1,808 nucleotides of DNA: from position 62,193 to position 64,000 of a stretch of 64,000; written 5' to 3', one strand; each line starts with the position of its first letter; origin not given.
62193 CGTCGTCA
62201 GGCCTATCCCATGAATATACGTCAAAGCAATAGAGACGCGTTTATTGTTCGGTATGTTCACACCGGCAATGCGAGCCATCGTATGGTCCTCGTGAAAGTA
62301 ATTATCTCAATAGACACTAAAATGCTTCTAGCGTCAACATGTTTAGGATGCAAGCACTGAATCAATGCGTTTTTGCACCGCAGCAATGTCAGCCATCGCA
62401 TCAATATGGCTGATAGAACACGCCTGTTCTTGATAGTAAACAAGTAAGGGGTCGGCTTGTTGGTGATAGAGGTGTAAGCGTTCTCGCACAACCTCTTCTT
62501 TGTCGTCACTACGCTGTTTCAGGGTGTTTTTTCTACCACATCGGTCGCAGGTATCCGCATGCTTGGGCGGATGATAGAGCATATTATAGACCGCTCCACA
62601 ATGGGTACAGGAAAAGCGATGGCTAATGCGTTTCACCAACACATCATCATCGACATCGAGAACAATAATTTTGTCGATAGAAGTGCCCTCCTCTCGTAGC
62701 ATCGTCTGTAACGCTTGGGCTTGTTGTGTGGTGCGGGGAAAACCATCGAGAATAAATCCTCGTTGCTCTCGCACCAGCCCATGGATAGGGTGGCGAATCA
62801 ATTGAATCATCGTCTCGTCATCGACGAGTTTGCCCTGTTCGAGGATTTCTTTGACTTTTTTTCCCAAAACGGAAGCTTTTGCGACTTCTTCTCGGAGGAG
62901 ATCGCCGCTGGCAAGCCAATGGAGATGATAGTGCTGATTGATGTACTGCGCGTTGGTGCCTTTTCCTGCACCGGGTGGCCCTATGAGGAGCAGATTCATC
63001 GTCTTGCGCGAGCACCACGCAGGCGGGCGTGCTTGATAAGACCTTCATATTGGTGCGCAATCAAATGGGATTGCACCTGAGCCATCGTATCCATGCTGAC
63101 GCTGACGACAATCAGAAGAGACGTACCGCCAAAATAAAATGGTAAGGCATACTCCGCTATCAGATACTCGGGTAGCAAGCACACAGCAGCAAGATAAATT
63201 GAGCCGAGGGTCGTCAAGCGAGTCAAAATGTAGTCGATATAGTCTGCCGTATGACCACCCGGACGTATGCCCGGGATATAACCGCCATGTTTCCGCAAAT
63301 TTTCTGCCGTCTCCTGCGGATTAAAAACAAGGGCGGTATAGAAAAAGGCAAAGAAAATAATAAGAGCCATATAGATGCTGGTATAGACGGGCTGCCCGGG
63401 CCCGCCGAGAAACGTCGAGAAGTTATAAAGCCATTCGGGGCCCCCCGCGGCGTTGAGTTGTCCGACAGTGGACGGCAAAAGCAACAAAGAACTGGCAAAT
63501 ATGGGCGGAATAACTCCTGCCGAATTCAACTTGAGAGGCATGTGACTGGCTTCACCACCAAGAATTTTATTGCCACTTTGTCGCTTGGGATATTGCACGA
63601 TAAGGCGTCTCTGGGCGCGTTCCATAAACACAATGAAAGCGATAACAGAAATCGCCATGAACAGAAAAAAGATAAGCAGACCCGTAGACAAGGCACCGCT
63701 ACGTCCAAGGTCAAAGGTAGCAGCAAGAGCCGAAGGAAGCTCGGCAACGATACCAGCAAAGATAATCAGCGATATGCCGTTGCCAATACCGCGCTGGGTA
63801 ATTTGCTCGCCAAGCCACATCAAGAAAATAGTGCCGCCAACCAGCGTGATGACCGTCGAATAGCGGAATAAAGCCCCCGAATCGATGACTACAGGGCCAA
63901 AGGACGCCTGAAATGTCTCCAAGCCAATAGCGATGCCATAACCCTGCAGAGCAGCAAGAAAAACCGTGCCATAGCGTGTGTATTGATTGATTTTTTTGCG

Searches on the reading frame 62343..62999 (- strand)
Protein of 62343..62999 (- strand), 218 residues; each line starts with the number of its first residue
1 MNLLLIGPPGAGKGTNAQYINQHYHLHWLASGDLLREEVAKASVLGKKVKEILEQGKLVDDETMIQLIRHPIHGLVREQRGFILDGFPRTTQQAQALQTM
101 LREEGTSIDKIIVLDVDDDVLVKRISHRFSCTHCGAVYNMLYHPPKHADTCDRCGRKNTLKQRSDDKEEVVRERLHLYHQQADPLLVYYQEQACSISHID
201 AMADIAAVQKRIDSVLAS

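Call 87: search_protein_families(library=pfam, proteins=[window:62343-62999:-], max_evalue=0.00001)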
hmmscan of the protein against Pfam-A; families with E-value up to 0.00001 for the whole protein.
window:62343-62999:- (218 aa): 5 families
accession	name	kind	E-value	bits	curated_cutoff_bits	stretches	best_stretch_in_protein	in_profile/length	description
PF00406.28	ADK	-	8.5e-51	172.5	26.8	1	5-192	1-149/151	Adenylate kinase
PF13207.12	AAA_17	-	2.5e-23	83.3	27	1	6-126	1-120/136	AAA domain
PF05191.20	ADK_lid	-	4.6e-12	46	26.6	1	128-165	1-36/36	Adenylate kinase, active site lid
PF13238.12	AAA_18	-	1.3e-07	32.6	29.4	1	4-128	2-111/128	AAA domain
PF13671.12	AAA_33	-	4.3e-06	27.5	27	0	3-128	2-118/143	AAA domain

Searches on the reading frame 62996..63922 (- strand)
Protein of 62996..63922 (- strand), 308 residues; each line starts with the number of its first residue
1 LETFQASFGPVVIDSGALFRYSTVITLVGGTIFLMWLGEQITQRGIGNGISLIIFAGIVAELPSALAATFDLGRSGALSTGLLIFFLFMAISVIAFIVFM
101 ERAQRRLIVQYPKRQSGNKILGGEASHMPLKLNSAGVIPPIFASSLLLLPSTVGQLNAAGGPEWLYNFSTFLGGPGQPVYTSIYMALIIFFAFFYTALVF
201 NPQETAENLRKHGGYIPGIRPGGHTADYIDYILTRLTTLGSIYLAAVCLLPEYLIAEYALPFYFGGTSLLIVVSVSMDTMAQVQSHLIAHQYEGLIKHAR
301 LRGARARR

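Call 87: search_protein_families(library=pfam, proteins=[window:62996-63922:-], max_evalue=0.00001)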
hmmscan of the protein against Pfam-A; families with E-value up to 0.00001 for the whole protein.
window:62996-63922:- (308 aa): 1 family
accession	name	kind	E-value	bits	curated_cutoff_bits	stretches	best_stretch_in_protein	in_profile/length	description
PF00344.25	SecY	-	2.5e-86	290.2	32.2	1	18-280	67-306/306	SecY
